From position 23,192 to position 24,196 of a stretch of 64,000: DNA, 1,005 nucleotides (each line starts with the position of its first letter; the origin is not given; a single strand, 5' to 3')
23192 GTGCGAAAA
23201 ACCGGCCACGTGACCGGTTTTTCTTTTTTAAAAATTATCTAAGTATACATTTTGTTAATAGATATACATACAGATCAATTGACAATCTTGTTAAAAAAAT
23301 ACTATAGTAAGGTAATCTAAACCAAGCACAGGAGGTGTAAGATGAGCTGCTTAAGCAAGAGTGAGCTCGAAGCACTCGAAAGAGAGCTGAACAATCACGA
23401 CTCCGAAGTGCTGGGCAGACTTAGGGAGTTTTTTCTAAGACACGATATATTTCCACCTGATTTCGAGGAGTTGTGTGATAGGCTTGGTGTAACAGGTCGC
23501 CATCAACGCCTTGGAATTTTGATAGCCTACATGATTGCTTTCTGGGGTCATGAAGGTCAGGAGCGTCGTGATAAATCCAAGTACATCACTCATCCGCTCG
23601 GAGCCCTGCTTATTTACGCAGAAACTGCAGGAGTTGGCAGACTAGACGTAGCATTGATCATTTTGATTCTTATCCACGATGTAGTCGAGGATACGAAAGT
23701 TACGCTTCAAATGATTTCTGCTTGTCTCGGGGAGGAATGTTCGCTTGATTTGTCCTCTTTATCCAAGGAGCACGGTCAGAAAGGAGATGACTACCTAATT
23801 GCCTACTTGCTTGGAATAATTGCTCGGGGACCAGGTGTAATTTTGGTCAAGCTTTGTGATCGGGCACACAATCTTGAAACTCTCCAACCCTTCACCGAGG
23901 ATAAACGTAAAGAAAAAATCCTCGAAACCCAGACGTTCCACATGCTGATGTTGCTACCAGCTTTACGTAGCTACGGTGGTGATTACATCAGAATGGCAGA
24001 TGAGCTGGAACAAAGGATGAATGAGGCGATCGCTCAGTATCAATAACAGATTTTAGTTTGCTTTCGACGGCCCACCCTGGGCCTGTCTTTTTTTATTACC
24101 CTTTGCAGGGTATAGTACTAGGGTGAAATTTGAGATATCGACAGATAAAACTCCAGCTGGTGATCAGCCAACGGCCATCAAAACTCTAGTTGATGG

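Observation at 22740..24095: GC-rich (~50-55%) island encoding a stand-alone RelA/SpoT-type alarmone hydrolase plus a 162-aa unknown protein, framed by strong terminators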

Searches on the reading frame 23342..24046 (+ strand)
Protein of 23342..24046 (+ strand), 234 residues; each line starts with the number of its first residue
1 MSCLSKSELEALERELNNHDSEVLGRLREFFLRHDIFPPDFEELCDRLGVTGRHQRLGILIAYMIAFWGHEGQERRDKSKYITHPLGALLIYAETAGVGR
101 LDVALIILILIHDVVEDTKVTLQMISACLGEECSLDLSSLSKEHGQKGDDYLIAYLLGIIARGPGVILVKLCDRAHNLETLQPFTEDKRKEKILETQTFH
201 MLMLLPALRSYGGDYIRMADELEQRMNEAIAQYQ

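Call 9: search_protein_families(library=pfam, proteins=[window:23342-24046:+], max_evalue=0.1)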
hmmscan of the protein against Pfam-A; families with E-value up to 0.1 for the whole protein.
window:23342-24046:+ (234 aa): 1 family
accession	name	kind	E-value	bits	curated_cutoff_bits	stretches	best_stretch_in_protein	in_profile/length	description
PF13328.12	HD_4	-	8.3e-08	32.6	27.2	1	69-197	8-143/156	HD domain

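Call 11: find_homologous_proteins(query=window:23342-24043:+)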
Query window:23342-24043:+ (234 aa): 19 proteins with E <= 0.001 among 1284 candidates.
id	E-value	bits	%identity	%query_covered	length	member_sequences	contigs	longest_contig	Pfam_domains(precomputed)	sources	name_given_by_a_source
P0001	7.9e-142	489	95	100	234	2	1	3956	PF13328.13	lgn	-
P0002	4.6e-13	67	35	55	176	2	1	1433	PF13328.13,PF01966.29,PF27418.1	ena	-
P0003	1.8e-12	65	35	58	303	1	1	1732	PF04607.24,PF13328.13,PF01966.29,PF27418.1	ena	-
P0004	2.4e-12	65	37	58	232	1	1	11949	PF13328.13,PF01966.29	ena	-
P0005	1.0e-11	63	33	67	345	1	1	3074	PF04607.24,PF13328.13,PF01966.29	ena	-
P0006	1.1e-11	63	32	71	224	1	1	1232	PF13328.13,PF01966.29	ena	-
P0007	2.5e-11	62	33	67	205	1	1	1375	PF13328.13,PF01966.29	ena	-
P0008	2.8e-11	61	36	55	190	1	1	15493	PF13328.13,PF01966.29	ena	-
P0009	7.4e-11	60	35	64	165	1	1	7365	PF13328.13,PF01966.29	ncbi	-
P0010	5.4e-9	54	33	56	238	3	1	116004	PF13328.13,PF01966.29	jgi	jgi:guanosine-3',5'-bis(diphosphate) 3'-pyrophosphohydrolase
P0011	5.6e-9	54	32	71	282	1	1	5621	PF04607.24,PF13328.13,PF01966.29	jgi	jgi:GTP pyrophosphokinase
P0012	9.7e-9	53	29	70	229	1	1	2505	PF13328.13,PF01966.29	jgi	jgi:GTP diphosphokinase / guanosine-3',5'-bis(diphosphate) 3'-diphosphatase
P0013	1.2e-8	53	33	58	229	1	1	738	PF13328.13,PF01966.29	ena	-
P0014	1.8e-8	52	32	69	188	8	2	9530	PF13328.13,PF01966.29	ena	-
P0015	1.9e-8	52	36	66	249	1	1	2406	PF13328.13,PF01966.29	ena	-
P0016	1.7e-7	49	32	64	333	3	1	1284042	PF04607.24,PF13328.13,PF01966.29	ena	-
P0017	1.3e-6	46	34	51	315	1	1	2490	PF04607.24,PF13328.13,PF01966.29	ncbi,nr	ncbi:MAG: bifunctional (p)ppGpp synthetase/guanosine-3',5'-bis(diphosphate) 3'-pyrophosphohydrolase,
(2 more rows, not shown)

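Call 13: find_encoding_contigs(protein=P0001, flank=10000)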
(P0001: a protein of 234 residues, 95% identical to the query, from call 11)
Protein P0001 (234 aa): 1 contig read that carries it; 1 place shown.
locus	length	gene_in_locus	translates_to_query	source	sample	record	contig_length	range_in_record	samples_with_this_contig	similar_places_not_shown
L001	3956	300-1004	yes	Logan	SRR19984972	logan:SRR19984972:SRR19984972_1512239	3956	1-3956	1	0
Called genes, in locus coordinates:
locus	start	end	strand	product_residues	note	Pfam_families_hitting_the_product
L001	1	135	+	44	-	?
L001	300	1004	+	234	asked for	PF13328:HD_4 (weak)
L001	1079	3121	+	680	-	PF04851:ResIII, PF17757:UvrB_inter, PF27431:UvrB_3rd, PF00271:Helicase_C, PF12344:UvrB, PF02151:UVR (weak)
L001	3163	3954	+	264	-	?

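Call 20: find_related_loci(query=window:23342-24043:+, collection=genome_contigs, flank=6000)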
Query window:23342-24043:+ (234 aa) in genome_contigs; peptide patterns used: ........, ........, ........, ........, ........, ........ (x = any residue, [..] = any of these).
599 stretches matched a pattern (row limit reached: there are more); 527 encode a relative of the query (tblastn E <= 1e-3); the best 80 are kept; 80 distinct loci.
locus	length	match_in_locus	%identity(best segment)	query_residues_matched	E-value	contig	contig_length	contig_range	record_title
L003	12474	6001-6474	35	41-196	3e-22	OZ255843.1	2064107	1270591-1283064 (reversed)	MAG: Gammaproteobacteria bacterium isolate cedd11a5-eaec-4cc7-96b9-60b2383fdb61 genome assembly, chromosome: 1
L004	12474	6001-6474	35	41-196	8e-22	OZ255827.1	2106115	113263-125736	MAG: Gammaproteobacteria bacterium isolate a1a48b64-ce29-4d14-9810-62998cc33347 genome assembly, chromosome: 1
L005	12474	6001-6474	36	39-200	5e-19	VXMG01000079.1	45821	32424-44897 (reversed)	MAG: Gammaproteobacteria bacterium isolate SB0661_bin_31 NODE_859_length_45821_cov_47.961893, whole genome shotgun seque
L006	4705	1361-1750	41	62-189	2e-18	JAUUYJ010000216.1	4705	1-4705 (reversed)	MAG: Candidatus Zixiibacteriota bacterium isolate CSMAG_164 CSMAG_164_k127_11687901_length_4705_cov_15.9906, whole genom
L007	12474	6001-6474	35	39-200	3e-18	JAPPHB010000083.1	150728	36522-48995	MAG: Gammaproteobacteria bacterium isolate RHO1_bin_70 NODE_202_length_150728_cov_545.688537, whole genome shotgun seque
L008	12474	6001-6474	35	39-200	3e-18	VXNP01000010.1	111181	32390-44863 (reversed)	MAG: Gammaproteobacteria bacterium isolate SB0662_bin_11 NODE_162_length_111181_cov_89.899645, whole genome shotgun sequ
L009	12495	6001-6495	35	35-200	7e-18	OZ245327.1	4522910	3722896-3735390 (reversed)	MAG: Longimicrobiales bacterium isolate a868c1f5-20c0-43c7-9325-8e090fe4a492 genome assembly, chromosome: 1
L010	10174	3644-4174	33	31-206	5e-18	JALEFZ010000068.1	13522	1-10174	MAG: Bacteroidia bacterium isolate CC_bin17 k97_165254, whole genome shotgun sequence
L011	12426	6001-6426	36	62-200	7e-18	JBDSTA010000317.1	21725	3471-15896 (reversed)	MAG: Gemmatimonadaceae bacterium isolate cluster1_bin.547 k127_7041534, whole genome shotgun sequence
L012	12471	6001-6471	34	40-200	1e-17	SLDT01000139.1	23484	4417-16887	MAG: Gemmatimonadetes bacterium isolate CSSed162cmB_561 CSSed16-2cmB-4144, whole genome shotgun sequence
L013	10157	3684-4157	34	39-200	2e-17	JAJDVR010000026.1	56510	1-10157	MAG: Gemmatimonadetes bacterium isolate jk18x22bins.6 k141_177817, whole genome shotgun sequence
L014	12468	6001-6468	35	41-200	4e-17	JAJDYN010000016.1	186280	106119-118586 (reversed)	MAG: Gemmatimonadetes bacterium isolate jk18x34bins.3 k141_387596, whole genome shotgun sequence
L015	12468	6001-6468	36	41-200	2e-17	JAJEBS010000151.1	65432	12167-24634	MAG: Gemmatimonadetes bacterium isolate jk18x9bins.46 k141_280305, whole genome shotgun sequence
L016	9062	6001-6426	36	62-200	3e-17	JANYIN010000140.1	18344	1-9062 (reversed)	MAG: Gemmatimonadaceae bacterium isolate GL140_2_metabinner_76 GL140_2_k141_2297289, whole genome shotgun sequence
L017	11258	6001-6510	30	4-185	3e-17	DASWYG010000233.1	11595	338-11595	MAG TPA_asm: Bacteroidia bacterium isolate SMAG_U3705 k141_793001, whole genome shotgun sequence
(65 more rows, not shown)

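Call 21: find_related_loci(query=window:23342-24043:+, collection=metagenome_contigs, flank=6000)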
Query window:23342-24043:+ (234 aa) in metagenome_contigs; peptide patterns used: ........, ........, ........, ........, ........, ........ (x = any residue, [..] = any of these).
600 stretches matched a pattern (row limit reached: there are more); 477 encode a relative of the query (tblastn E <= 1e-3); the best 80 are kept; 80 distinct loci.
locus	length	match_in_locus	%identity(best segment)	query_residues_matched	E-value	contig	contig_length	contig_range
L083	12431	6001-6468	35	41-200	5e-18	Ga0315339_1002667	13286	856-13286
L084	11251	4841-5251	37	62-196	9e-18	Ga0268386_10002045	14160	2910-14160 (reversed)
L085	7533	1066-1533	35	41-200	8e-18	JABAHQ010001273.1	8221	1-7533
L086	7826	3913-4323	37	62-196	9e-18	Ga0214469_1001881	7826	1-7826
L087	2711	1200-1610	38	62-196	7e-18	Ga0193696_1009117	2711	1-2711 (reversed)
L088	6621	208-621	38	62-197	1e-17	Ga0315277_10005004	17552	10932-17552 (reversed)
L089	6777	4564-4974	38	62-196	1e-17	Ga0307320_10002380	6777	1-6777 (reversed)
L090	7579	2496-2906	37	62-196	1e-17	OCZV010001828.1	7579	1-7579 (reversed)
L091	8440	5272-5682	37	62-196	2e-17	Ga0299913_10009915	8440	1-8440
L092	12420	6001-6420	38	59-196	2e-17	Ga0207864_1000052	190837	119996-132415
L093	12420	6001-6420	38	59-196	2e-17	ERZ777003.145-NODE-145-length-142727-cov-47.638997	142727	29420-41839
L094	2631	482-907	37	62-200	3e-17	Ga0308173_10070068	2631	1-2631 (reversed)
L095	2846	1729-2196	34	41-200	6e-17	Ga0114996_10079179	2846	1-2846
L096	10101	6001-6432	35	62-203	1e-16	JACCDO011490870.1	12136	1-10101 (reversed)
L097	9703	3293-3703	35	62-196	1e-16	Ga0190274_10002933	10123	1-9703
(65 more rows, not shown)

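Call 42: search_solved_structures(query=window:23342-24043:+, max_evalue=0.01, show_alignments=2)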
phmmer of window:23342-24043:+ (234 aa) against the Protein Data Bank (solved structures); distinct sequences matched with E-value up to 0.01: 19.
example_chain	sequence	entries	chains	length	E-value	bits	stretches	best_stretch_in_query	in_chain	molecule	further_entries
5xnx_A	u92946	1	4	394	2.3e-14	56.8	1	61-197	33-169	Bifunctional (p)ppGpp synthase/hydrolase RelA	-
8fr8_I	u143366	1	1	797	2.6e-13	53.4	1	61-196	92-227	GTP pyrophosphokinase RelA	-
7oiw_A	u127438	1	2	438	2.6e-12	50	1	59-192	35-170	GTP pyrophosphokinase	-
9s6k_B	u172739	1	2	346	1.1e-11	48.1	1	59-200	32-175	GTP pyrophosphokinase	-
7qps_A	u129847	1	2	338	2.6e-11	46.8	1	66-223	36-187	ACT domain protein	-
7qpr_A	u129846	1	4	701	1.1e-10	44.7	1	66-223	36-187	ACT domain protein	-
7ohg_A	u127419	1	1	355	1.7e-09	40.8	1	52-198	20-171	Guanosine-3',5'-bis(Diphosphate) 3'-pyrophosphohydrolase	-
6s2t_A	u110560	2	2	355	1.7e-09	40.8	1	52-198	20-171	(P)ppGpp synthetase I, SpoT/RelA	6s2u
6s2v_A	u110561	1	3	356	1.8e-09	40.8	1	52-198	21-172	(P)ppGpp synthetase I, SpoT/RelA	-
8acu_A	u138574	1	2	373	1.9e-09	40.7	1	61-196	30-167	GTP pyrophosphokinase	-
1vj7_A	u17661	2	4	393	2.6e-09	40.3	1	68-198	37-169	Bifunctional RELA/SPOT | Bifunctional (p)ppGpp synthase/hydrolase RelA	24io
6yxa_A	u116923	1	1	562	3e-09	40.1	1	61-196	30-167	GTP pyrophosphokinase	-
3nr1_A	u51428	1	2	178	3.6e-08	36.5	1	65-188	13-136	HD domain-containing protein 3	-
5vxa_A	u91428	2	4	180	3.4e-07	33.3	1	65-188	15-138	Guanosine-3',5'-bis(diphosphate) 3'-pyrophosphohydrolase MESH1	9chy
6yvc_A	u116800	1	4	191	8.3e-07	32.1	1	90-196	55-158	Bifunctional (P)ppGpp synthetase/guanosine-3',5'-bis(Diphosphate) 3'-pyrophosphohydrolase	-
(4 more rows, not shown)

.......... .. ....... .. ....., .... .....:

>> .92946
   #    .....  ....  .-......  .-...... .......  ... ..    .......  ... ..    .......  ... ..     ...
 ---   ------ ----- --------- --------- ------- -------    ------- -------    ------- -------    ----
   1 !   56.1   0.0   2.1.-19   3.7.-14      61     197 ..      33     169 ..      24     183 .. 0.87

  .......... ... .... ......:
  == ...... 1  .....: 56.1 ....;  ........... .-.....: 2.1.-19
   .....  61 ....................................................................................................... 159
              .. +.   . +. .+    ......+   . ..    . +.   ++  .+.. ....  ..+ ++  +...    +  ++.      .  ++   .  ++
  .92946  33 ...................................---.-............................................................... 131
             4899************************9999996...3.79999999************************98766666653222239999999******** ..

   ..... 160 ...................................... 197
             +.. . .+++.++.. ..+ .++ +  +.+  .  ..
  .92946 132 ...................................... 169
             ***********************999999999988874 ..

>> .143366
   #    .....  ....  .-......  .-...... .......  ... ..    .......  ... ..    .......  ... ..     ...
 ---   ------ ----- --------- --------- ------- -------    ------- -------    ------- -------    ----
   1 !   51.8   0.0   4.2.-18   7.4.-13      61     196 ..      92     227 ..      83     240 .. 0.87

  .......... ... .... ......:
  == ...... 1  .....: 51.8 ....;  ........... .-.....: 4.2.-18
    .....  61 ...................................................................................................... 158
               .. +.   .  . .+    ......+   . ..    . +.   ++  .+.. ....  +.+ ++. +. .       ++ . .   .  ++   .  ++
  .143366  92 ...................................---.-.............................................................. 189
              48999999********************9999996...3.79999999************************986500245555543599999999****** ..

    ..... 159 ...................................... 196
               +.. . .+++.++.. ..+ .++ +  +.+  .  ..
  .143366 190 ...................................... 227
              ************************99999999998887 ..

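Call 43: search_protein_families(library=padloc, proteins=[window:23342-24043:+], max_evalue=0.01)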
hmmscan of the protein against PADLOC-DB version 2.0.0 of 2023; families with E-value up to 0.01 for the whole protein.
window:23342-24043:+ (234 aa): 0 families

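Call 44: search_protein_families(library=ncbifam, proteins=[window:23342-24043:+], max_evalue=0.01)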
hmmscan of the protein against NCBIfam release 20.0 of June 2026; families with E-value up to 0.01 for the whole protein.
window:23342-24043:+ (234 aa): 2 families
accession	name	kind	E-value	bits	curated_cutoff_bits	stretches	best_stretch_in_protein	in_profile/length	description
TIGR00691.1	spoT_relA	subfamily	9e-19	67.2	499.2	1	62-197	1-138/687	RelA/SpoT family protein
NF008303.0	PRK11092.1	equivalog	2.8e-15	55.6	947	1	61-197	25-163/702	bifunctional GTP diphosphokinase/guanosine-3',5'-bis pyrophosphate 3'-pyrophosphohydrolase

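Call 69: search_protein_families(library=phrogs, proteins=[window:23342-24043:+], max_evalue=0.01)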
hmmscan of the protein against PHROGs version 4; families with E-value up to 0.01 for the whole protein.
window:23342-24043:+ (234 aa): 3 families
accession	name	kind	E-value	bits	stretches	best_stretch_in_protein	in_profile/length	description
phrog_990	-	other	1.4e-16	61.7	1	60-179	156-267/374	metal-dependent phosphohydrolase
phrog_15275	-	unknown function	6e-13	50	1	61-207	34-178/223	-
phrog_32047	-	other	0.0033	17.7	1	56-132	23-97/301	phosphohydrolase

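Call 77: list_cluster_members(proteins=[window:23342-24043:+, P0020, P0016, P0017, P0009, P0003, P0005, P0011, P0021, P0010])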
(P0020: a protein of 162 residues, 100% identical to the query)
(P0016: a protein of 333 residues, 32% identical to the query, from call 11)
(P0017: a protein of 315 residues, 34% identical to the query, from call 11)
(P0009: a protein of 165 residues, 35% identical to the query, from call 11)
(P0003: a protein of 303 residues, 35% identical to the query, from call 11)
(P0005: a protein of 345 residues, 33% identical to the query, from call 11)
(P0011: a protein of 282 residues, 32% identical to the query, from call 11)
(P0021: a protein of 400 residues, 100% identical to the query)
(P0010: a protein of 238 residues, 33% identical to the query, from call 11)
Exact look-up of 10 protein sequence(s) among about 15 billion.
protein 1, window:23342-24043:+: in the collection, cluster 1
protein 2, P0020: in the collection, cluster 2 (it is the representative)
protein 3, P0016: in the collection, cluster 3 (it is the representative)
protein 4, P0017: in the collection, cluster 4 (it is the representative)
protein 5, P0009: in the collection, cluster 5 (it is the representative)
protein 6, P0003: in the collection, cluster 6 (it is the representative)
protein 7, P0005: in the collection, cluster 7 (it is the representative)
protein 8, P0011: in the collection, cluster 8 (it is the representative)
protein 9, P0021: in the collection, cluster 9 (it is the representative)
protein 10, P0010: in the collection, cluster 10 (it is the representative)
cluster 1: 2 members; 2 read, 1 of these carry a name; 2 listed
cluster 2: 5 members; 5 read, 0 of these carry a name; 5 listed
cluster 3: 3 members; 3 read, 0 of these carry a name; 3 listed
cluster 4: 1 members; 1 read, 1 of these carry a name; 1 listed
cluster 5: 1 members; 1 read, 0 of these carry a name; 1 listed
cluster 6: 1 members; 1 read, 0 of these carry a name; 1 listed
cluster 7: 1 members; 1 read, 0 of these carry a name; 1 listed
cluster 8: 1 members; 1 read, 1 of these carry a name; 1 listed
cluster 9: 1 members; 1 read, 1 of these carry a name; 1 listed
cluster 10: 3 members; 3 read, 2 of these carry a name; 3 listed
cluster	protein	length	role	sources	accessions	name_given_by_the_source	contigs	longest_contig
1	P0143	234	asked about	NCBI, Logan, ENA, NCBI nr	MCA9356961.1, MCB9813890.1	bifunctional (p)ppGpp synthetase/guanosine-3',5'-bis(diphosphate) 3'-pyrophosphohydrolase ...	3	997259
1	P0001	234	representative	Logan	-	-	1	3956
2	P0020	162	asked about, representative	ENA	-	-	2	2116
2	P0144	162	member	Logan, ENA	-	-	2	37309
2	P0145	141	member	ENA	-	-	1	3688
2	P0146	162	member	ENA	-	-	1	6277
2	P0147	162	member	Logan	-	-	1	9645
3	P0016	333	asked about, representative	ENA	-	-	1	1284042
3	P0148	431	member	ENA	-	-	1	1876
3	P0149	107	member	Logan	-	-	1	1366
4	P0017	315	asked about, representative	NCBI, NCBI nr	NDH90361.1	MAG: bifunctional (p)ppGpp synthetase/guanosine-3',5'-bis(diphosphate) ... | bifunctional (p)ppGpp synthetase/guanosine-3',5'-bis(diphosphate) 3'-pyrophosphohydrolase ...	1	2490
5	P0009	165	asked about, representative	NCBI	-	-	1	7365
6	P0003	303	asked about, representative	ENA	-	-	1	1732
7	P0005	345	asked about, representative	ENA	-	-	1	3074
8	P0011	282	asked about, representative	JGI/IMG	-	GTP pyrophosphokinase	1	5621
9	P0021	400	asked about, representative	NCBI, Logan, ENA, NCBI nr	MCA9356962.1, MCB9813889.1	tRNA guanosine(34) transglycosylase Tgt [Candidatus Nomurabacteria bacterium] | tRNA guanosine(34) transglycosylase Tgt [Candidatus Kaiserbacteria bacterium]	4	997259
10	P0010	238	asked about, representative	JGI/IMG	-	guanosine-3',5'-bis(diphosphate) 3'-pyrophosphohydrolase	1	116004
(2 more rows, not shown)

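Call 81: find_related_loci(query=window:23342-24043:+, collection=viral_contigs, flank=3000)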
Query window:23342-24043:+ (234 aa) in viral_contigs; peptide patterns used: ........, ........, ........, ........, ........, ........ (x = any residue, [..] = any of these).
6 stretches matched a pattern, but none encodes a relative of the query by tblastn (E <= 1e-3).

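Call 82: predict_structure(alignment_id=A4)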
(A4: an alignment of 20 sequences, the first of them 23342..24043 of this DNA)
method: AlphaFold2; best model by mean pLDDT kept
length: 234 residues; sequences in the alignment: 20
mean_pLDDT: 86.5   pTM: 0.83
mean pLDDT of the five models: 86.5, 85.3, 85.2, 84.1, 83.2
residues with pLDDT >= 90: 144; 70-90: 51; 50-70: 33; < 50: 6
segments of 3 or more residues with pLDDT < 50: 1-4
pLDDT, mean of each block of 10 residues (from residue 1): 52 55 59 69 90 86 91 91 95 90 95 91 86 94 75 93 97 97 95 95 97 96 98 91
secondary structure, 60 per line:
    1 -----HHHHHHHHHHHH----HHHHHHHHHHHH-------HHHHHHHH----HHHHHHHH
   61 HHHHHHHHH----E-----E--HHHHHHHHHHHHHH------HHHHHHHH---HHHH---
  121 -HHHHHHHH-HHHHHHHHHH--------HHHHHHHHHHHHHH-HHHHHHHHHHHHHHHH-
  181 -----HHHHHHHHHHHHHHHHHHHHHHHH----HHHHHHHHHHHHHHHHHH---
elements in order: H6-17 H22-33 H41-48 H53-69 H83-96 H103-110 H114-117 H122-129 H131-140 H149-162 H164-179 H186-209 H214-231

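Call 85: fold_search(model_id=the predicted structure, library=pdb)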
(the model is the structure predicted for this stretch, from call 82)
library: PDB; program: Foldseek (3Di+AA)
matches with E <= 10: 301; with E <= 0.001: 39
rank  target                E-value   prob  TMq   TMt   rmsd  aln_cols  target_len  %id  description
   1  6s2v_A                5.2e-07  1.00  0.60  0.43   8.4       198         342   24  Structure of the N-terminal catalytic region of T. thermophilus Rel (released 2020-07-08)
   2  7qpr_A                7.3e-07  1.00  0.64  0.24   3.4       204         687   25  Structure of full length SpoT (released 2023-01-18)
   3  7qpr_D                1.5e-06  1.00  0.64  0.24   3.3       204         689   26  Structure of full length SpoT (released 2023-01-18)
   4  7oiw_A                1.9e-06  1.00  0.63  0.46   4.3       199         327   27  Structure of S. aureus Rel catalytic domains in complex with pppGpp (released 2022-06-01)
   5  7oiw_B                2.0e-06  1.00  0.63  0.46   4.0       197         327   27  Structure of S. aureus Rel catalytic domains in complex with pppGpp (released 2022-06-01)
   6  24io_B                2.7e-06  1.00  0.57  0.43   4.2       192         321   26  Crystal structure of the RelSeq N-terminal domain from Streptococcus equisimilis in complex with pppGpp (released 2026-03-18)
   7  7qpr_C                4.3e-06  1.00  0.64  0.24   3.4       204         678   26  Structure of full length SpoT (released 2023-01-18)
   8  6s2v_C                7.9e-06  1.00  0.61  0.45   4.5       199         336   26  Structure of the N-terminal catalytic region of T. thermophilus Rel (released 2020-07-08)
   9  1vj7_B                8.6e-06  1.00  0.58  0.45   4.6       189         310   25  Crystal structure of the bifunctional catalytic fragment of RelSeq, the RelA/SpoT homolog from Streptococcus equisimil (released 2004-05-04)
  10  6s2t                  1.4e-05  1.00  0.63  0.43   4.8       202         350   25  Structure of the N-terminal catalytic region of T. thermophilus Rel bound to ppGpp (released 2020-07-08)
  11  6s2u                  1.6e-05  1.00  0.66  0.47   3.2       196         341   25  Structure of the catalytic domain of T. thermophilus Rel in complex with AMP and ppGpp (released 2020-07-08)
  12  6z3o_AAA              1.9e-05  1.00  0.65  0.84   2.7       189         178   22  The E74Q mutant of Small Alarmone Hydrolase SAH from Pseudomonas aeruginosa PAO1 (released 2021-01-27)
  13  9chy_A                1.9e-05  1.00  0.60  0.77   3.6       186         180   21  Crystal structure of the human MESH1 (D66K)-PAPS complex (released 2025-12-10)
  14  8acu_A                2.2e-05  1.00  0.61  0.43   4.3       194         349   25  Structure of Bacillus subtilis Rel in complex with DarB (released 2023-07-19)
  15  7qpr_B                2.6e-05  1.00  0.64  0.24   3.4       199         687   27  Structure of full length SpoT (released 2023-01-18)
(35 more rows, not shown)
